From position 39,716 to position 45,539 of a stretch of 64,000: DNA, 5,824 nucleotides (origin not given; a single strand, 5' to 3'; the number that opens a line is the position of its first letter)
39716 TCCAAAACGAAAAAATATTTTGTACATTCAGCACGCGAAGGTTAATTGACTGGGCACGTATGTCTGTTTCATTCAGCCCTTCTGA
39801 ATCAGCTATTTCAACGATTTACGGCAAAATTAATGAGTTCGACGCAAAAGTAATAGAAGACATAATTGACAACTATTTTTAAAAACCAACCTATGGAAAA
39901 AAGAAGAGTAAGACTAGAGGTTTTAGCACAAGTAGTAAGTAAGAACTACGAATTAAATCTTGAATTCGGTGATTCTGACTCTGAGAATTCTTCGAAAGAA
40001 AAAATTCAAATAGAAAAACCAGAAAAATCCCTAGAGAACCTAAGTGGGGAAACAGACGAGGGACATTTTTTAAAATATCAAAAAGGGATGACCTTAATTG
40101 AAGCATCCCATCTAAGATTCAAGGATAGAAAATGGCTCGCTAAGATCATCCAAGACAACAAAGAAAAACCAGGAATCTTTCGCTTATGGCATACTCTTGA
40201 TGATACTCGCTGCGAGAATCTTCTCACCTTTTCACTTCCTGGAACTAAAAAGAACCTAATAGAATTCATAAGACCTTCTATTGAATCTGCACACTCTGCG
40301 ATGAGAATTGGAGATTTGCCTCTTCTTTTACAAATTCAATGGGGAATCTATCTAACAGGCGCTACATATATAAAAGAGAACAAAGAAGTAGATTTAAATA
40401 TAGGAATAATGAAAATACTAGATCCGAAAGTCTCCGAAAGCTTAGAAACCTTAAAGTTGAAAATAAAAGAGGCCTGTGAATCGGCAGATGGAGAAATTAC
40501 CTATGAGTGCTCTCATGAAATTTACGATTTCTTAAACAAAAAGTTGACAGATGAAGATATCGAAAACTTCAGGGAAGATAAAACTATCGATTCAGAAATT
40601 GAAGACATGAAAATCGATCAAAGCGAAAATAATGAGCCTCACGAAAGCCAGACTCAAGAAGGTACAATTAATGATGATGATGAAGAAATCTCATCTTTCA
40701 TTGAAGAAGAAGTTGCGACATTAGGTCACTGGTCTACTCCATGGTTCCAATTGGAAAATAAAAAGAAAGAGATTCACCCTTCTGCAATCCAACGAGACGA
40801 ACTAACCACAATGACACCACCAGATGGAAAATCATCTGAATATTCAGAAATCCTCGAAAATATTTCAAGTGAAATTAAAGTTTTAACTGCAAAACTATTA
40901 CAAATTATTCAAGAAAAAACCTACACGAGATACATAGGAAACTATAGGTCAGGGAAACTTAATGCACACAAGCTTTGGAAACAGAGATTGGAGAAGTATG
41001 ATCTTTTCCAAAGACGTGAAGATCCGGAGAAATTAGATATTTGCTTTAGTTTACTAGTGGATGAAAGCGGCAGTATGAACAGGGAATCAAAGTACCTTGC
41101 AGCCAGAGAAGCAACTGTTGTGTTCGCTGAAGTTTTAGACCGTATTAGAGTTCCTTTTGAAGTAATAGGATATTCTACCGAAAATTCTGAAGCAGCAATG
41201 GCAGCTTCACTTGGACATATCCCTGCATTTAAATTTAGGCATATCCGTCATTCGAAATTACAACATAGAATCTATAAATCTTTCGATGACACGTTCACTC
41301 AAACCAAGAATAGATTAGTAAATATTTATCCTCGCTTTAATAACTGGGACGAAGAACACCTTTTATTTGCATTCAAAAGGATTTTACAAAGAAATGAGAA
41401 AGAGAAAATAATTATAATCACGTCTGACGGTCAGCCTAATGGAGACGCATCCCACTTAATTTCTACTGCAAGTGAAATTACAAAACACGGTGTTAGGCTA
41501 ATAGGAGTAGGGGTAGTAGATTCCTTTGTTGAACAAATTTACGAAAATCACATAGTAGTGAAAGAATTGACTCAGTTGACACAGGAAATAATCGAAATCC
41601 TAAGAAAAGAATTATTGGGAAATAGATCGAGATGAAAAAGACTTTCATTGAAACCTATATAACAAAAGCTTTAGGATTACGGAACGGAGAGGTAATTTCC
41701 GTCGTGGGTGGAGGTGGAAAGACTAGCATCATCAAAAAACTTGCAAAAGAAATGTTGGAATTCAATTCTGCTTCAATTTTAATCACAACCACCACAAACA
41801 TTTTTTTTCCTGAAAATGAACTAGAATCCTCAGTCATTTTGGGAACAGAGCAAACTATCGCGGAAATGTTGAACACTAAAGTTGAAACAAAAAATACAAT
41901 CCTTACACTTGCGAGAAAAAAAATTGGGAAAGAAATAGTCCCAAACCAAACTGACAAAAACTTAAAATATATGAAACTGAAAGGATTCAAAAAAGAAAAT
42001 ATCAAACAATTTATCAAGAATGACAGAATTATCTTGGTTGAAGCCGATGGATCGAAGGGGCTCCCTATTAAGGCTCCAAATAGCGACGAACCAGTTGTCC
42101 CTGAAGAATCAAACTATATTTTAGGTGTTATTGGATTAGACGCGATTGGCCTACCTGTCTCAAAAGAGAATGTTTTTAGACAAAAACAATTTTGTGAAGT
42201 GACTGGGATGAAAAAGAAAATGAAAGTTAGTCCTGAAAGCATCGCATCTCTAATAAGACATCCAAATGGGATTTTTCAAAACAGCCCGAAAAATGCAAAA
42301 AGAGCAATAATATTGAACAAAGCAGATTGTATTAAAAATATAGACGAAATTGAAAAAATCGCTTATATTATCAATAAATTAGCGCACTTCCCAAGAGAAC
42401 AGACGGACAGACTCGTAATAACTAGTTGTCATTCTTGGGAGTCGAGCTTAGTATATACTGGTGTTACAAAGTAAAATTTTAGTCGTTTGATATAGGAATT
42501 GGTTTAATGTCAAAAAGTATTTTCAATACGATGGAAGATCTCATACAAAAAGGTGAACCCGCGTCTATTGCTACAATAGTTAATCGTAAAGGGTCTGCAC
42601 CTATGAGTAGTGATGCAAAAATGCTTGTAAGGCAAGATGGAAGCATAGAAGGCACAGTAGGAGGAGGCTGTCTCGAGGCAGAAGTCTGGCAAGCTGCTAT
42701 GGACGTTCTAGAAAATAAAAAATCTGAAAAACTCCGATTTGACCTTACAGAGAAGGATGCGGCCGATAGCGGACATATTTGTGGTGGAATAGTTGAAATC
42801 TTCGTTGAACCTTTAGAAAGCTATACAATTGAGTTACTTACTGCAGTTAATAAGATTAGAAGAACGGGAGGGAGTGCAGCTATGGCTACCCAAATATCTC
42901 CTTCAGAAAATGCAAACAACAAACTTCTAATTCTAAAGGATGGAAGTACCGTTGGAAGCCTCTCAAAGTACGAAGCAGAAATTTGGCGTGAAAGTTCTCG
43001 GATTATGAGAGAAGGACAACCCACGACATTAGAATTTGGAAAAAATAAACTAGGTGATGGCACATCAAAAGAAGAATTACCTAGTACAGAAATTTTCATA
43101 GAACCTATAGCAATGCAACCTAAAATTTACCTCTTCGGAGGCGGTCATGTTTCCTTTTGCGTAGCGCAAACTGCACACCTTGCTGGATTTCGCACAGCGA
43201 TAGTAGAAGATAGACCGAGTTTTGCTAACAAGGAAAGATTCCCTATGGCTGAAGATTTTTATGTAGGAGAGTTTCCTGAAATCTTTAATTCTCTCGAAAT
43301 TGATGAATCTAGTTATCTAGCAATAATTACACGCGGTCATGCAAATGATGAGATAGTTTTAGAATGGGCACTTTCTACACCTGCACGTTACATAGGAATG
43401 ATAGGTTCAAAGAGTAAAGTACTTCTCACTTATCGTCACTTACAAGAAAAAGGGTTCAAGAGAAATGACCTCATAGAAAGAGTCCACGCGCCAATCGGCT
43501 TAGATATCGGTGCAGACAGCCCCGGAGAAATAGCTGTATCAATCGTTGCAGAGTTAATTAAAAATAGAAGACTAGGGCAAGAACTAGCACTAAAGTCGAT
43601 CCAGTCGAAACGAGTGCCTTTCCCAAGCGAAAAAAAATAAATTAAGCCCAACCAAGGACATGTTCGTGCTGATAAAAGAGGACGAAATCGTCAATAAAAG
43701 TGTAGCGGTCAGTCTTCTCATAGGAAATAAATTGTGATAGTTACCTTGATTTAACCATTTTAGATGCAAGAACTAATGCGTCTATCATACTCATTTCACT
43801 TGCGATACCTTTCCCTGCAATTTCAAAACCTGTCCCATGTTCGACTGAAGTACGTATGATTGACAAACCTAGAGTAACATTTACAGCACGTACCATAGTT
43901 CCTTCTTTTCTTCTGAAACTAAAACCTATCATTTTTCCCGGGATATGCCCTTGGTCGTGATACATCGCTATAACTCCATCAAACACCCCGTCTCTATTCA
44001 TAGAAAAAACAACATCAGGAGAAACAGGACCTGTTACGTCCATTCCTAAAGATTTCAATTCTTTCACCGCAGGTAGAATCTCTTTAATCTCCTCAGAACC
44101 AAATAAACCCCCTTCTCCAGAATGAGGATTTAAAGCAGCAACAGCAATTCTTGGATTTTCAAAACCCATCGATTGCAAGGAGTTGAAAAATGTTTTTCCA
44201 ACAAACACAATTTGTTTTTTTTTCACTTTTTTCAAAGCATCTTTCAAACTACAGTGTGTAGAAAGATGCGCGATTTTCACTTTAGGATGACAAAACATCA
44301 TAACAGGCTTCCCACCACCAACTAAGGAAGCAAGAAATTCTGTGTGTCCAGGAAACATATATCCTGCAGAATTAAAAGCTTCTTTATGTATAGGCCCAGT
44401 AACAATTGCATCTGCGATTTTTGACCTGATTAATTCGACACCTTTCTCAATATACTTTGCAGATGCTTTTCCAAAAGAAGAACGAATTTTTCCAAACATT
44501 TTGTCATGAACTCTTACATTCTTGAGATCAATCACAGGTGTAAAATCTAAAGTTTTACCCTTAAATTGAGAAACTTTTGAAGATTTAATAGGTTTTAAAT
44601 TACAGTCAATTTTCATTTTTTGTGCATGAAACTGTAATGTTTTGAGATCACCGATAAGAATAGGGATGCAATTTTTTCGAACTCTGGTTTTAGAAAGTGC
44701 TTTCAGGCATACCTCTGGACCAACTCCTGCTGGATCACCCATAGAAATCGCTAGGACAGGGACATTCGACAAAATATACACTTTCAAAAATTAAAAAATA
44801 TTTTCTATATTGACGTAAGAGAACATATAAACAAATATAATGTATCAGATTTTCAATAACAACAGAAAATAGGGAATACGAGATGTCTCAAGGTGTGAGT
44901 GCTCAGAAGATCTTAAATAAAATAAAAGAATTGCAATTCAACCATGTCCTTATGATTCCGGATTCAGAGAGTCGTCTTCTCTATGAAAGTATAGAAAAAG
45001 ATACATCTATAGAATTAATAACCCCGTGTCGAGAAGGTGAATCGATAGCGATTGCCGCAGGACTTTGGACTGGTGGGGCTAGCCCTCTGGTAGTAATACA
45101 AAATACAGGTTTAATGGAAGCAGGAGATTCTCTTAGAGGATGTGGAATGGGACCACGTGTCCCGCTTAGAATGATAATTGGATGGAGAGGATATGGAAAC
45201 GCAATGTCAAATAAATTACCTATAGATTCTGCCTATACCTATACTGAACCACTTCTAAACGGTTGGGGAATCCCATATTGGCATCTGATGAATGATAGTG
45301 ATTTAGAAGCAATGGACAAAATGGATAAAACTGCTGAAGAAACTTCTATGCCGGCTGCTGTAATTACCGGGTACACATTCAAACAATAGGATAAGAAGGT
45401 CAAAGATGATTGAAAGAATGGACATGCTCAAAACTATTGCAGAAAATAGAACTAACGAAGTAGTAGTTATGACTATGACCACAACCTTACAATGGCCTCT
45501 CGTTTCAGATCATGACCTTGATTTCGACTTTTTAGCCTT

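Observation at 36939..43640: Orphan six-gene maturation operon: ACAD - YqeB - AAA+ (AAA_5) - acidic VWA protein - YqeC - XdhC, with no molybdenum hydroxylase next to it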

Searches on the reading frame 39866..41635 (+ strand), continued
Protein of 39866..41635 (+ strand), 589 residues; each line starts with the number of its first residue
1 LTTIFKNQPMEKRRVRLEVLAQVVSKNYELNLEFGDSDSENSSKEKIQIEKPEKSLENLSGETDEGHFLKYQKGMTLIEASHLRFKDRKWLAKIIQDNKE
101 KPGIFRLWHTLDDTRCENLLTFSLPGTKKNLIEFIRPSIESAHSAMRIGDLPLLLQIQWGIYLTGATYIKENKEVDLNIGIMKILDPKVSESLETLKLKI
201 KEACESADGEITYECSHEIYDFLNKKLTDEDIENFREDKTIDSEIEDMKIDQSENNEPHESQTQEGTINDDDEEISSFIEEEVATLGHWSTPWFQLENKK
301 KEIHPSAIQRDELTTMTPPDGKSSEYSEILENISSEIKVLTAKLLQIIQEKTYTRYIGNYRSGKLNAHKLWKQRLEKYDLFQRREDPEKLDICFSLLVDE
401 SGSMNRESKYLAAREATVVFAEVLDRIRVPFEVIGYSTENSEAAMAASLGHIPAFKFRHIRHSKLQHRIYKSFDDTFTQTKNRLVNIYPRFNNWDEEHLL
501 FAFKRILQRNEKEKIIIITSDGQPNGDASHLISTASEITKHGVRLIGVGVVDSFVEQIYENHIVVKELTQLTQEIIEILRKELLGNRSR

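Call 67: fold_search(model_id=the predicted structure, library=pdb)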
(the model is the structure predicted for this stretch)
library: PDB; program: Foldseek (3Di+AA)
matches with E <= 10: 917; with E <= 0.001: 65
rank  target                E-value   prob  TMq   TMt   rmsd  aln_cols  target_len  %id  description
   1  9qhd_G                1.0e-07  1.00  0.31  0.63   6.0       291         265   16  NorQD complex state 1 from Jhaorihella thermophila (released 2026-03-25)
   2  9qh6_G                1.8e-07  1.00  0.31  0.58   6.9       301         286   16  NorQ in complex with NorD VWA domain from Paracoccus denitrificans (released 2026-03-25)
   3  8ql1_C                2.1e-07  1.00  0.30  0.66   5.7       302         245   12  Crystal structure of the human MDN1-MIDAS/NLE1-UBL complex (released 2025-04-09)
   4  9qhe_G                4.2e-07  1.00  0.25  0.58   3.2       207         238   17  NorQD complex state 2 from Jhaorihella thermophila (released 2026-03-25)
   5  9qh8_G                1.0e-06  1.00  0.31  0.64   5.7       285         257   15  reduced NorQ-NorD VWA domain complex from Paracoccus denitrificans (released 2026-03-25)
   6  7n1o                  1.7e-06  1.00  0.24  0.51   3.5       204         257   18  The von Willebrand factor A domain of human capillary morphogenesis gene II, flexibly fused to the 1TEL crystallization  (released 2021-06-09)
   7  8ql1_G                2.0e-06  1.00  0.30  0.71   3.6       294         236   12  Crystal structure of the human MDN1-MIDAS/NLE1-UBL complex (released 2025-04-09)
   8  8ql1_A                2.4e-06  1.00  0.31  0.69   3.1       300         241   12  Crystal structure of the human MDN1-MIDAS/NLE1-UBL complex (released 2025-04-09)
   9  6qt8                  2.9e-06  1.00  0.31  0.56   7.0       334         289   17  Crystal structure of Rea1-MIDAS domain from Chaetomium thermophilum (released 2019-08-07)
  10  9qhg_G                3.7e-06  1.00  0.28  0.64   6.5       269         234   15  NorQD complex state 4 from Jhaorihella thermophila (released 2026-03-25)
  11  1n9z                  7.3e-06  1.00  0.23  0.63   5.3       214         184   17  INTEGRIN ALPHA M I DOMAIN MUTANT (released 2003-05-20)
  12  9hll_A                2.3e-05  1.00  0.23  0.67   3.8       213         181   15  murine aM I-domain in complex with nanobody aCR3 (released 2025-12-17)
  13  8ft6                  2.6e-05  1.00  0.25  0.53   3.5       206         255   17  The von Willebrand factor A domain of human capillary morphogenesis gene II, flexibly fused to the 1TEL crystallization  (released 2023-03-22)
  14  1ido                  3.5e-05  1.00  0.23  0.63   4.0       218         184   16  I-DOMAIN FROM INTEGRIN CR3, MG2+ BOUND (released 1996-08-01)
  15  7p2d_A                5.1e-05  1.00  0.23  0.18   4.3       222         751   18  Structure of alphaMbeta2/Cd11bCD18 headpiece in complex with a nanobody (released 2022-05-04)
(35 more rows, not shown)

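Call 73: search_dna_similar(query=window:39893-41635:+, collection=plasmids, mode=protein, max_rows=20, max_evalue=0.00001)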
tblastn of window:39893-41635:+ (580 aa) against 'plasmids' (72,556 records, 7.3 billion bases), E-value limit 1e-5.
Records with a match: 838; places in all: 839; records where one place covers at least 80% of the query: 0.
Best place of each record, by identity: <60% 838.
By first word of the organism name: Klebsiella 332; Acinetobacter 147; Enterobacter 92; Yersinia 63; Salmonella 49; Escherichia 43; Citrobacter 24; Aeromonas 11; Cronobacter 10; Pseudomonas 7; and 35 more.
By predicted mobility (MOB-suite, as given by PLSDB): non-mobilizable 691; mobilizable 111; conjugative 36.
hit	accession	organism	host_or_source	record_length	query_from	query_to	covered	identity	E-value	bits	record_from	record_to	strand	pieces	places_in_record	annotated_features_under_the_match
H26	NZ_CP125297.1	Paraburkholderia sabiae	Mimosa caesalpiniifolia,cell ...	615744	296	578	49%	28.7%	1e-10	72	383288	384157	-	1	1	cobalamin biosynthesis protein CobT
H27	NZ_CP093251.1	Moellerella wisconsensis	whole organism,Food: Red deer meat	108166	312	577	46%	28.5%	8e-19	99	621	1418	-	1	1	hypothetical protein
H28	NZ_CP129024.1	Moellerella wisconsensis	Sheep,Feces of diarrheic fleece sheep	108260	312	577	46%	28.1%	8e-19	99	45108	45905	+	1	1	hypothetical protein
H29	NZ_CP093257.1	Moellerella wisconsensis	whole organism,Food: Red deer meat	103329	312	577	46%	28.1%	1e-18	98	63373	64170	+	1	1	hypothetical protein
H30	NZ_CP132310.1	Shinella zoogloeoides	Homo sapiens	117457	331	574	42%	30.0%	2e-25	119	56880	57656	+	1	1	IPT/TIG domain-containing protein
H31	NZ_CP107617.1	Acinetobacter baumannii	ENVIRONMENT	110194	317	576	45%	28.0%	4e-22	108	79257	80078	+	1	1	hypothetical protein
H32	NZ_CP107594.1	Acinetobacter baumannii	Homo sapiens,skin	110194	317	576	45%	28.0%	4e-22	108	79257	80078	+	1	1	hypothetical protein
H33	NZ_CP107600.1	Acinetobacter baumannii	Homo sapiens,skin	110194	317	576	45%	28.0%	4e-22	108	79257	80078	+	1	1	hypothetical protein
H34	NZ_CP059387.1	Acinetobacter baumannii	Homo sapiens,mixed culrure,respiratory ...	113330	317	576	45%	28.0%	4e-22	108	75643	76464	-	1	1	hypothetical protein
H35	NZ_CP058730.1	Acinetobacter baumannii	Manis javanica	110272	317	576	45%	28.0%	4e-22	108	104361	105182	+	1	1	cobalamin biosynthesis protein CobT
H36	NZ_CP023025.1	Acinetobacter baumannii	Homo sapiens,Bronchial fluid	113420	317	576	45%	28.0%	4e-22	108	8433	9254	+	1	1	cobalamin biosynthesis protein CobT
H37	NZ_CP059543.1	Acinetobacter baumannii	paper mill kaolin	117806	317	576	45%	28.0%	5e-22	108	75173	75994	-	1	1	cobalamin biosynthesis protein CobT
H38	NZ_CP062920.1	Acinetobacter baumannii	Sus scrofa domesticus,swab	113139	317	576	45%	28.0%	5e-22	108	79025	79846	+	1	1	cobalamin biosynthesis protein CobT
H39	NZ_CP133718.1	Acinetobacter baumannii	Homo sapiens,sputum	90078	317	576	45%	28.0%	5e-22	108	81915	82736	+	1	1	hypothetical protein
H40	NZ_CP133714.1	Acinetobacter baumannii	Homo sapiens,BAL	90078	317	576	45%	28.0%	5e-22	108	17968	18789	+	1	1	hypothetical protein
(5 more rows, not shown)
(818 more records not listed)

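Call 76: find_related_loci(query=A1, collection=metagenome_contigs, flank=10000)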
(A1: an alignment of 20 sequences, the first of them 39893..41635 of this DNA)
Query A1 (580 aa) in metagenome_contigs; peptide patterns used: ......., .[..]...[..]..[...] (x = any residue, [..] = any of these).
244 stretches matched a pattern; 104 encode a relative of the query (tblastn E <= 1e-3); the best 80 are kept; 79 distinct loci.
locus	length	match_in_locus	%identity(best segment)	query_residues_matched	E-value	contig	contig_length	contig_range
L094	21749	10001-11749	79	1-579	0e+0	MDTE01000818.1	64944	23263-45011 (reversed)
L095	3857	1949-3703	79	1-580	0e+0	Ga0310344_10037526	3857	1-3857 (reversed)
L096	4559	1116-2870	79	1-580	0e+0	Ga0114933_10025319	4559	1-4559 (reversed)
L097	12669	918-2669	79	1-580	0e+0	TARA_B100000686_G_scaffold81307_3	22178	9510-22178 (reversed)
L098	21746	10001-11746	55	1-575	0e+0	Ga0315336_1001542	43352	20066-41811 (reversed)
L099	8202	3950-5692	56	1-575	0e+0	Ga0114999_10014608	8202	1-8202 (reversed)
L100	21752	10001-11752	54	1-577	0e+0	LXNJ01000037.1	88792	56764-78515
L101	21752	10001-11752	54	1-577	0e+0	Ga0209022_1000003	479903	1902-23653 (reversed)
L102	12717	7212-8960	53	1-576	0e+0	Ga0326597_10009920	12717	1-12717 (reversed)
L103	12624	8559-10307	52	1-577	0e+0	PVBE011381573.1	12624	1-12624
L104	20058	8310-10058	52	1-576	0e+0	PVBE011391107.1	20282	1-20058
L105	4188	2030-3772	53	1-575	0e+0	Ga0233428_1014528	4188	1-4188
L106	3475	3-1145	62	203-575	3e-159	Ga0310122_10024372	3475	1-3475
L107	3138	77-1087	61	237-575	5e-146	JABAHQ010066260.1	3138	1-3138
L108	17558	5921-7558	41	4-578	1e-130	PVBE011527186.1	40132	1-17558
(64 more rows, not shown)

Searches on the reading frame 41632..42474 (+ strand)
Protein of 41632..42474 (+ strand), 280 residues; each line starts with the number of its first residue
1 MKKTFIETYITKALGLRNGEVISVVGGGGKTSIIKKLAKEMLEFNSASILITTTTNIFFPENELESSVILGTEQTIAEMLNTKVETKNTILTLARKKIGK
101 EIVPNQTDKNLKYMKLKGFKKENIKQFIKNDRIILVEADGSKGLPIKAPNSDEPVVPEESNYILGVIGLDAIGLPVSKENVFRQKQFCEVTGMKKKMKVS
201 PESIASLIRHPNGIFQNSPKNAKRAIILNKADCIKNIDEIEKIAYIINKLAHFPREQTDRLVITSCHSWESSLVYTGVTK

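Call 4: search_protein_families(library=pfam, proteins=[window:41632-42474:+], max_evalue=0.01)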
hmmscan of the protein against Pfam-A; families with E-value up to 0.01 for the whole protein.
window:41632-42474:+ (280 aa): 1 family
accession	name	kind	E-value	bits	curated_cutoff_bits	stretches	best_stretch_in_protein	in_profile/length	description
PF19842.5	YqeC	-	3.6e-38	131.5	27.6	1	22-184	1-144/145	YqeC protein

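Call 5: search_protein_families(library=ncbifam, proteins=[window:41632-42474:+], max_evalue=0.01)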
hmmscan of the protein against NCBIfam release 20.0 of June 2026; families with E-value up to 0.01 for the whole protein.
window:41632-42474:+ (280 aa): 1 family
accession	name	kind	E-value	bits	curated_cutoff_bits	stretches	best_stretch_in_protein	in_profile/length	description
TIGR03172.2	TIGR03172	equivalog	8.1e-52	176.1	73.05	1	21-245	1-204/209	selenium cofactor biosynthesis protein YqeC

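Call 36: search_solved_structures(query=window:41632-42474:+, max_evalue=1)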
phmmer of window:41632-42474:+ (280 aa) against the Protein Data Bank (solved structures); distinct sequences matched with E-value up to 1: 0.

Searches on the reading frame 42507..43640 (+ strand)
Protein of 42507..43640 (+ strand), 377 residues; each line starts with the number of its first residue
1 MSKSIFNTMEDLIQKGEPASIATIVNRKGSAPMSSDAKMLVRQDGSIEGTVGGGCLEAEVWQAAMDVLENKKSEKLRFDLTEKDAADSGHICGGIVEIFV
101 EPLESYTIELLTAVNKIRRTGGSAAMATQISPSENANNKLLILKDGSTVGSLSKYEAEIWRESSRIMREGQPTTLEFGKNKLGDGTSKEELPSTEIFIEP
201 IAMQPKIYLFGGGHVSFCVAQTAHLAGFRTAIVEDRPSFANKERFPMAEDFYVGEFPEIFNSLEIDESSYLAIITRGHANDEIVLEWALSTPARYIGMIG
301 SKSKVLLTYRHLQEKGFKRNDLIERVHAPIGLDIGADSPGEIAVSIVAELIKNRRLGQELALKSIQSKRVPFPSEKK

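Call 4: search_protein_families(library=pfam, proteins=[window:42507-43640:+], max_evalue=0.01)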
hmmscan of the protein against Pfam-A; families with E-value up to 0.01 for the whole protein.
window:42507-43640:+ (377 aa): 2 families
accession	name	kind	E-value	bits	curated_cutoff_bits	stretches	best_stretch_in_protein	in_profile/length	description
PF13478.12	XdhC_C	-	2.5e-38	131.8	29.7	1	208-350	2-125/125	XdhC Rossmann domain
PF02625.21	XdhC_CoxI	-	5.9e-26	90.6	24.3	1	13-79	2-68/68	XdhC and CoxI family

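Call 5: search_protein_families(library=ncbifam, proteins=[window:42507-43640:+], max_evalue=0.01)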
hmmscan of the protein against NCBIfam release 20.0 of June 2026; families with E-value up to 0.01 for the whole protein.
window:42507-43640:+ (377 aa): 2 families
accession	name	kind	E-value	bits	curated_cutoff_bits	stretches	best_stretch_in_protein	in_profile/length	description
NF045664.1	XdhC_rel_AOR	equivalog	7.8e-101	337.8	350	1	6-355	2-345/346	XdhC family aldehyde oxidoreductase maturation factor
TIGR02964.1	xanthine_xdhC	equivalog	3.4e-34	118.5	161.6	1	22-351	3-246/246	xanthine dehydrogenase accessory protein XdhC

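Call 52: find_encoding_contigs(protein=window:42507-43640:+, flank=10000, max_places=4)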
Protein window:42507-43640:+ (377 aa): no gene with exactly this product is on record in the collection.

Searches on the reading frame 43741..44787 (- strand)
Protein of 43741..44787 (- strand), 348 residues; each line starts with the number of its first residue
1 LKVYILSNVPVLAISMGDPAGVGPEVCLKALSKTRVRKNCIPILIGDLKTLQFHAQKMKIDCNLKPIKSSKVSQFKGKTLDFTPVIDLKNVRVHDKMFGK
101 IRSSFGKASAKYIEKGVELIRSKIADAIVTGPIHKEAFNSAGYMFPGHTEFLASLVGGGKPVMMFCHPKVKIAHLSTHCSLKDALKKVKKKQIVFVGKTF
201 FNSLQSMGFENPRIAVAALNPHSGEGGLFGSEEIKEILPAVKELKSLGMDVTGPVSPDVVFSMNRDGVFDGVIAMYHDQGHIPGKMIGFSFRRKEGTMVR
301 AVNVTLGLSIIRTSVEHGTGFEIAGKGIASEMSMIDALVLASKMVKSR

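Call 9: search_protein_families(library=pfam, proteins=[window:43741-44787:-], max_evalue=0.0001)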
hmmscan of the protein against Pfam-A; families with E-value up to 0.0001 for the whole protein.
window:43741-44787:- (348 aa): 1 family
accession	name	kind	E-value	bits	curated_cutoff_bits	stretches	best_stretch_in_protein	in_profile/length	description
PF04166.17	PdxA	-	9.3e-96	321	27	1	39-341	2-286/286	Pyridoxal phosphate biosynthetic protein PdxA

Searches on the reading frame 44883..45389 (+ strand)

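Call 9: search_protein_families(library=pfam, proteins=[window:44883-45389:+], max_evalue=0.0001)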
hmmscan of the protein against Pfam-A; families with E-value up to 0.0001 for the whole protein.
window:44883-45389:+ (168 aa): 1 family
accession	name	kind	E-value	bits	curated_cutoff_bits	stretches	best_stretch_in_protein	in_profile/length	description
PF02776.23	TPP_enzyme_N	-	6.2e-05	23.2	26.8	1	8-105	5-103/119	Thiamine pyrophosphate enzyme, N-terminal TPP binding domain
